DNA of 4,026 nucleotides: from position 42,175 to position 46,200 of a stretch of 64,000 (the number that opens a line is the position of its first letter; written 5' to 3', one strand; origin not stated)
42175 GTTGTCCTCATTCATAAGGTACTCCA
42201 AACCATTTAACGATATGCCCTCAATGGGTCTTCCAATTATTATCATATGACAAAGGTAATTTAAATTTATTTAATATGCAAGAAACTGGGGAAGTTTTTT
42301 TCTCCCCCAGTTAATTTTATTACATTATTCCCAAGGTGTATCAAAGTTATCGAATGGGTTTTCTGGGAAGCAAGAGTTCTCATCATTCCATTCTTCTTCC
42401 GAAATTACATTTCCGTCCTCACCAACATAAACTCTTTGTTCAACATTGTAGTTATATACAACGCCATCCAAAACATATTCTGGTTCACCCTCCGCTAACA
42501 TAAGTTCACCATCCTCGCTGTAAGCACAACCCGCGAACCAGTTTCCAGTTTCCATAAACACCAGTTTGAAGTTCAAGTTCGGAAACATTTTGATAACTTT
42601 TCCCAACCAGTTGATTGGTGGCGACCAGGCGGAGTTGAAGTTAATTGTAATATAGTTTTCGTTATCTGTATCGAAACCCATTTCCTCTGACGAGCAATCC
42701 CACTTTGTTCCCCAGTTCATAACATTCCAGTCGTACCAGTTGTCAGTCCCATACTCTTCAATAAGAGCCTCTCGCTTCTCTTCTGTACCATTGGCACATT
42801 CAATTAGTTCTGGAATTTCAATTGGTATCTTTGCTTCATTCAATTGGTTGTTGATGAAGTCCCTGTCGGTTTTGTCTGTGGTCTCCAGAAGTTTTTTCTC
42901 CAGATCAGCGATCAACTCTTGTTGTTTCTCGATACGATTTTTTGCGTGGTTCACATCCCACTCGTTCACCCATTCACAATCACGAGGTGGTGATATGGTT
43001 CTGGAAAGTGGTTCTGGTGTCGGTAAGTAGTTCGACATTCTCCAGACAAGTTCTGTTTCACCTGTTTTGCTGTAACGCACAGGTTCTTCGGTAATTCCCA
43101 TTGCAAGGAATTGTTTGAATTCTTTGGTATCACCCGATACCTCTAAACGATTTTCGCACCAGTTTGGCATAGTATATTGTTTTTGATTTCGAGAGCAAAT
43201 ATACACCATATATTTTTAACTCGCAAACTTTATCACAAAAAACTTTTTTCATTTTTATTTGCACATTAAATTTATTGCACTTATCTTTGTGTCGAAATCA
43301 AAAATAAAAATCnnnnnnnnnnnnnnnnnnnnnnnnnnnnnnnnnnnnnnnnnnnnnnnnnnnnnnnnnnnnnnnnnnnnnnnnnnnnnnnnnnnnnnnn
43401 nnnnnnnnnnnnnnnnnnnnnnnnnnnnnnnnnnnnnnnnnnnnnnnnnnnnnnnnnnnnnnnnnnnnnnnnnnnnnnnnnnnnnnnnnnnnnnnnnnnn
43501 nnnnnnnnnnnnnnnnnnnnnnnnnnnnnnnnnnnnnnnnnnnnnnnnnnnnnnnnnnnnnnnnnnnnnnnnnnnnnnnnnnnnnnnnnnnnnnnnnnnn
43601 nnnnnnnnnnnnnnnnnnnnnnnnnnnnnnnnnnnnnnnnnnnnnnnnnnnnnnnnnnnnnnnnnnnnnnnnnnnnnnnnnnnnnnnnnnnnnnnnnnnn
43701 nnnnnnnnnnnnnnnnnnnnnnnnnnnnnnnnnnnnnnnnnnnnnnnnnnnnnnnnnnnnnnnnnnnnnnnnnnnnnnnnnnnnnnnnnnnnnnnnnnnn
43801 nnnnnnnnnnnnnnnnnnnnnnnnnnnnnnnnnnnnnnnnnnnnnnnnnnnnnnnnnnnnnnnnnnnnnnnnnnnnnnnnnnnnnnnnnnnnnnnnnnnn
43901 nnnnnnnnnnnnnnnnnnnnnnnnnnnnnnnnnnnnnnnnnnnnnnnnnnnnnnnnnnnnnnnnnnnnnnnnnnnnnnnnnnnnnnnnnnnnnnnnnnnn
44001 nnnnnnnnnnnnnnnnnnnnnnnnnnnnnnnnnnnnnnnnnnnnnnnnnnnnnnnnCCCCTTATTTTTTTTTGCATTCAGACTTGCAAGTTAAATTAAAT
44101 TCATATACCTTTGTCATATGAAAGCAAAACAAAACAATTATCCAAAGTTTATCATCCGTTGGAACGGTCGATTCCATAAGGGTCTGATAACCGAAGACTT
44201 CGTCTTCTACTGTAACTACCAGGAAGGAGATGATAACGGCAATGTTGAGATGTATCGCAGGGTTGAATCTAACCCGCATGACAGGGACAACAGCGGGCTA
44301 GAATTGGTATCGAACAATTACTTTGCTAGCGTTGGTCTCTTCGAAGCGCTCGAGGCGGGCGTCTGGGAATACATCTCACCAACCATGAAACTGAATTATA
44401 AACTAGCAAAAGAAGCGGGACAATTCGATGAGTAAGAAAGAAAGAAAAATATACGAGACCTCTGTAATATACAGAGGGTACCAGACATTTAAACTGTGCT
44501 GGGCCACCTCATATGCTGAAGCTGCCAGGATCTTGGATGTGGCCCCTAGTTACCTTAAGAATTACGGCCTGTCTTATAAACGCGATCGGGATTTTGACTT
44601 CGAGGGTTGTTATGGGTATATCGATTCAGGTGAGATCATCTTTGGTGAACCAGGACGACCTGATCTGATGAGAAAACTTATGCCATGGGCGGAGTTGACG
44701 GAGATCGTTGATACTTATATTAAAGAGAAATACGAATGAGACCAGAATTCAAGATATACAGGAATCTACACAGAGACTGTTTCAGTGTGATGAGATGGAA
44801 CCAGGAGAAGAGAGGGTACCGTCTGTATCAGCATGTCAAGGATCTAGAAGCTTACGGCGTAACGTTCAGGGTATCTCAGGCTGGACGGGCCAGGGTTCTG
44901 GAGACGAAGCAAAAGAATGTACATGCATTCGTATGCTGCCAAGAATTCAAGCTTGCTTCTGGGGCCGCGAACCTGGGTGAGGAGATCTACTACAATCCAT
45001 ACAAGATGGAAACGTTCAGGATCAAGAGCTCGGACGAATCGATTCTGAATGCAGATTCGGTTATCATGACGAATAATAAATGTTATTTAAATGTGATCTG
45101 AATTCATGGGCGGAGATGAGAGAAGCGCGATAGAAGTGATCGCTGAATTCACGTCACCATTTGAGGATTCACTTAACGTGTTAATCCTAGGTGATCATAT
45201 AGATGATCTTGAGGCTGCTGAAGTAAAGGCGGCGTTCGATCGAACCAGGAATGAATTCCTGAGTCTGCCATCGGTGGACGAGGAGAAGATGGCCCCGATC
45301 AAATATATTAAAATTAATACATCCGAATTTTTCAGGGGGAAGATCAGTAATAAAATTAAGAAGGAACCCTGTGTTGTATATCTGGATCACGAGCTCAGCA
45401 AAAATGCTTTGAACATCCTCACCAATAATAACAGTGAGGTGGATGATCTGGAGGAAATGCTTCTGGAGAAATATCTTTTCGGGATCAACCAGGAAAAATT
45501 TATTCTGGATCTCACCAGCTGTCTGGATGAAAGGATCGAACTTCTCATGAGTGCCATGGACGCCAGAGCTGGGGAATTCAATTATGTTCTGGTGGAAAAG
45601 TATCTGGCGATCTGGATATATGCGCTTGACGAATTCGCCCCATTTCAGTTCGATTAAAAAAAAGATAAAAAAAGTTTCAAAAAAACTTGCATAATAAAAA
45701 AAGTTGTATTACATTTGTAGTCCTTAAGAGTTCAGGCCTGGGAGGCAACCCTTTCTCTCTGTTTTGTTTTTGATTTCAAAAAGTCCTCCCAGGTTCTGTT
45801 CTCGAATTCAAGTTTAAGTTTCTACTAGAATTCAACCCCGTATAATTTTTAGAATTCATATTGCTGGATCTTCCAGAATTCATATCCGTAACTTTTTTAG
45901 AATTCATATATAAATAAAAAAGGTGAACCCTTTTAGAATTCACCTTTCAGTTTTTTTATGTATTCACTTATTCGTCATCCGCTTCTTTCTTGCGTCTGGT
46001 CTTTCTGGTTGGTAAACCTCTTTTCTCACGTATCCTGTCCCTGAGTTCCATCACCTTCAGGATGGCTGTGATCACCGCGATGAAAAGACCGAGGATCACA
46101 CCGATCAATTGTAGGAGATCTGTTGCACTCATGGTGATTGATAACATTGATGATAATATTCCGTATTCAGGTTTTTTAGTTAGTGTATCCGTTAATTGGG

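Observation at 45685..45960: ORF-less promoter unit containing a long inverted repeat and six GAATTCA iteron-like repeats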

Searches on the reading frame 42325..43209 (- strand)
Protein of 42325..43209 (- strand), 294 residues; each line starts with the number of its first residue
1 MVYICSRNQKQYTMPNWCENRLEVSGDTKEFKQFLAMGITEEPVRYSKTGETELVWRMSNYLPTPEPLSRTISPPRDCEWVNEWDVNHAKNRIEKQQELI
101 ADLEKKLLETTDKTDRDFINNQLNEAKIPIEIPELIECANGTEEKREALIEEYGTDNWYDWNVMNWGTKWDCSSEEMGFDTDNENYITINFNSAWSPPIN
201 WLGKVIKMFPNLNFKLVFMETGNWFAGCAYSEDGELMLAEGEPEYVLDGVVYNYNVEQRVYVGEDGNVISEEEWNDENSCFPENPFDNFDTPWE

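Call 11: search_protein_families(library=pfam, proteins=[window:42325-43209:-], max_evalue=0.01)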
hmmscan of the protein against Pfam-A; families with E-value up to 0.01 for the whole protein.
window:42325-43209:- (294 aa): 1 family
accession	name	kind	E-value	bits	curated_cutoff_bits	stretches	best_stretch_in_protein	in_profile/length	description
PF18406.6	DUF1281_C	-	5e-09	36.4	22.8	1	180-237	7-64/88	Ferredoxin-like domain in Api92-like protein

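Call 12: search_protein_families(library=phrogs, proteins=[window:42325-43209:-], max_evalue=0.01)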
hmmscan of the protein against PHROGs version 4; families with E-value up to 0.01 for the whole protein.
window:42325-43209:- (294 aa): 3 families
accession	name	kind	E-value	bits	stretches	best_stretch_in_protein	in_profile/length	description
phrog_20518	-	unknown function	2.5e-16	61.1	1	155-226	104-174/177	-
phrog_12644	-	unknown function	1.1e-14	55.8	1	152-245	110-199/236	-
phrog_37043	-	unknown function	7.9e-05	22.9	1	154-237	190-272/308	-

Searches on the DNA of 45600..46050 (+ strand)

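Call 70: search_rna_families(source=window, start=45600, end=46050, threshold=evalue, max_evalue=10)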
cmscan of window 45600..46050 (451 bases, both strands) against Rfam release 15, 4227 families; matches with E-value up to 10: 10.
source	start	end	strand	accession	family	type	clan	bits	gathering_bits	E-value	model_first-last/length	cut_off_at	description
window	45870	45951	-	RF01730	Termite-leu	Cis-reg;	-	29.9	51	0.00013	1-78/78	no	Termite-leu RNA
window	45866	45961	-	RF02719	sca_ncR20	Gene; snRNA; snoRNA; scaRNA;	-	17.8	127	4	1-104/104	no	Small Cajal body specific RNA ncR20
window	45918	45964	-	RF02618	SSRC34_2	Gene; sRNA;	-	16.6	48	4.1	17-70/125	no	Streptococcus sRNA 34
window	45910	45963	+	RF03623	mir-1252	Gene; miRNA;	-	15.9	70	8.3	1-65/65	no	mir-1252 microRNA precursor family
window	45910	45959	-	RF03623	mir-1252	Gene; miRNA;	-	15.7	70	9.4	1-65/65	no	mir-1252 microRNA precursor family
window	45939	45982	-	RF01126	sR41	Gene; snRNA; snoRNA; CD-box;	-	13.8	54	0.71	1-53/53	no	Small nucleolar RNA sR41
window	45913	45985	-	RF01306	sR52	Gene; snRNA; snoRNA; CD-box;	-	13.8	50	2.1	1-60/60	no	Small nucleolar RNA sR52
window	45631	45699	-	RF04359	Plastid-GIID1-clpP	Intron;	-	13.8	140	6.8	62-130/179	no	Plastid group II-D1 clpP intron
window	45900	45975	+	RF00885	MIR821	Gene; miRNA;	-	12.8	249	6.1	1-275/275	no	MIR821 microRNA precursor family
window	45737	45800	-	RF03065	IS605-orfB-I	Gene; sRNA;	-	10.7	94.2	9.8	60-123/214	no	IS605-orfB-I RNA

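Call 71: search_rna_families(source=window, start=45800, end=46000, threshold=evalue, max_evalue=0.01, show_alignments=1)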
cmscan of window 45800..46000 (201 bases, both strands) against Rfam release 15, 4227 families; matches with E-value up to 0.01: 1.
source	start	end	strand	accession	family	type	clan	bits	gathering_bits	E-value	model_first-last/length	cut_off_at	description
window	45870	45951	-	RF01730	Termite-leu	Cis-reg;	-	29.9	51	5.6e-05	1-78/78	no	Termite-leu RNA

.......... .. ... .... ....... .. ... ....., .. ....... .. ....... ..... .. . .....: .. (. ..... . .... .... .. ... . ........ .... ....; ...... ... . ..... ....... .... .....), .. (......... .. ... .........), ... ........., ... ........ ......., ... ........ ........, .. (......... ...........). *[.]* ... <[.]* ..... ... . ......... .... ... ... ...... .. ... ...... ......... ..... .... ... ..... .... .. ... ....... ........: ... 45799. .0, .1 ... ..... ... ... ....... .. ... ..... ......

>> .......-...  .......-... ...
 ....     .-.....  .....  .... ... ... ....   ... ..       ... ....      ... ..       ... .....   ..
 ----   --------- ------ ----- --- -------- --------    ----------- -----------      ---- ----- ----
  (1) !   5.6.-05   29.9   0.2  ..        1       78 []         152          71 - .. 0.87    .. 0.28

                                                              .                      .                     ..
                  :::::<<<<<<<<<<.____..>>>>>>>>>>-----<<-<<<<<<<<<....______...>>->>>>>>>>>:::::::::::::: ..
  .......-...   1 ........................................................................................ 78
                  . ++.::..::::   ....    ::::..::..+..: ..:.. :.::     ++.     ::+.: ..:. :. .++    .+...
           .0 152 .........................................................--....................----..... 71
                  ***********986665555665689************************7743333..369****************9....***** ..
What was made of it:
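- On Any Rfam 15 family: It consists of two generic hairpins (calls 70, 71).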

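Call 72: build_rna_model(alignment_id=A6, structure=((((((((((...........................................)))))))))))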
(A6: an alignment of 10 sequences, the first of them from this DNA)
Model R1 built from alignment A6 (10 sequences, 63 columns); structure: as given.
model positions 57; base pairs 10; branch points 0; effective number of sequences 3.95; information 0.977 bits per position. Calibrated on 0.2 Mb of random sequence (short: E-values are rough).
structure used (alignment columns):
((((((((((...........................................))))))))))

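Call 73: search_with_rna_model(model_id=R1, sources=[window, L035, L036, L038, L039, L040, L041, L042, L193, L191, L192, L031, L043, L044, L048, L051, L032, L034], max_evalue=1)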
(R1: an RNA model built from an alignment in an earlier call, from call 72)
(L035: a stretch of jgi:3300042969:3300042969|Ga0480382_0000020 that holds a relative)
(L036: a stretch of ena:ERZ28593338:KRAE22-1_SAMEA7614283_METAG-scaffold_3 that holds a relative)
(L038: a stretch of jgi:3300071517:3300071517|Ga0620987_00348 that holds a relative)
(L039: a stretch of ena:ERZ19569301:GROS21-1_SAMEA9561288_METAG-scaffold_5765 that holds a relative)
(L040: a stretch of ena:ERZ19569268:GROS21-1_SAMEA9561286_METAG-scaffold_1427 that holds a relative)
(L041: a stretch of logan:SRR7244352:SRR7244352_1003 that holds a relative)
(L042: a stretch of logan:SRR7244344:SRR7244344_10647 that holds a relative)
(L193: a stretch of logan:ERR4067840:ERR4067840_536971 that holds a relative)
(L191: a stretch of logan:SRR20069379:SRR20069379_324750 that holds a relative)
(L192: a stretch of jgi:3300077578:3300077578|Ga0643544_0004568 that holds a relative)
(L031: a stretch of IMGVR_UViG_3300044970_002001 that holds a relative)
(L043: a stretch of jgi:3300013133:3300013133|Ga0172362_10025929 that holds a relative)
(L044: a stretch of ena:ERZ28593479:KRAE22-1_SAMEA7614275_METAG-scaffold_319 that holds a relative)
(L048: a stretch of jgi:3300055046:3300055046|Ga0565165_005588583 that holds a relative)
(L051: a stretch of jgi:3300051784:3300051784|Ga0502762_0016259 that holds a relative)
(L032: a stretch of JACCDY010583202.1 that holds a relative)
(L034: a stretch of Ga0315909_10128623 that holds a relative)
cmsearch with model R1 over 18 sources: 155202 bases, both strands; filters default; matches with E-value up to 1: 21.
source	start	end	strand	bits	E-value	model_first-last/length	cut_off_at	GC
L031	2079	2133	-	74.5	8.1e-16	1-57/57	no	0.4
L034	1063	1117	+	74.5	8.1e-16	1-57/57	no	0.4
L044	2919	2972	-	72.7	2.4e-15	1-57/57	no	0.46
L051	2898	2951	-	70.9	6.5e-15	1-57/57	no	0.41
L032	3367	3425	+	69.7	1.3e-14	1-57/57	no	0.47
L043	1014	1072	-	67.4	4.9e-14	1-57/57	no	0.42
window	45736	45794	+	66.5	8e-14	1-57/57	no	0.46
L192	2868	2924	-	65.5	1.4e-13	1-57/57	no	0.42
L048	2926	2981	-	64.8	2.2e-13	1-57/57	no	0.45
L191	1166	1222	-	63.3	5.2e-13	1-57/57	no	0.42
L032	3367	3425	-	23.5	0.0042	1-57/57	no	0.47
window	20935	20965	+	21.6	0.012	14-47/57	no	0.19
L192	2868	2924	+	20.1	0.029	1-57/57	no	0.42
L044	2919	2972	+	20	0.031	1-57/57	no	0.46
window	38070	38114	-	19.1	0.052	1-57/57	no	0.2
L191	1166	1222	+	16.1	0.28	1-57/57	no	0.42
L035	5855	5902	+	15.5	0.4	1-57/57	no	0.23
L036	5855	5902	+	15.5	0.4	1-57/57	no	0.23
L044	2987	3007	-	14.1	0.93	23-47/57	no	0.19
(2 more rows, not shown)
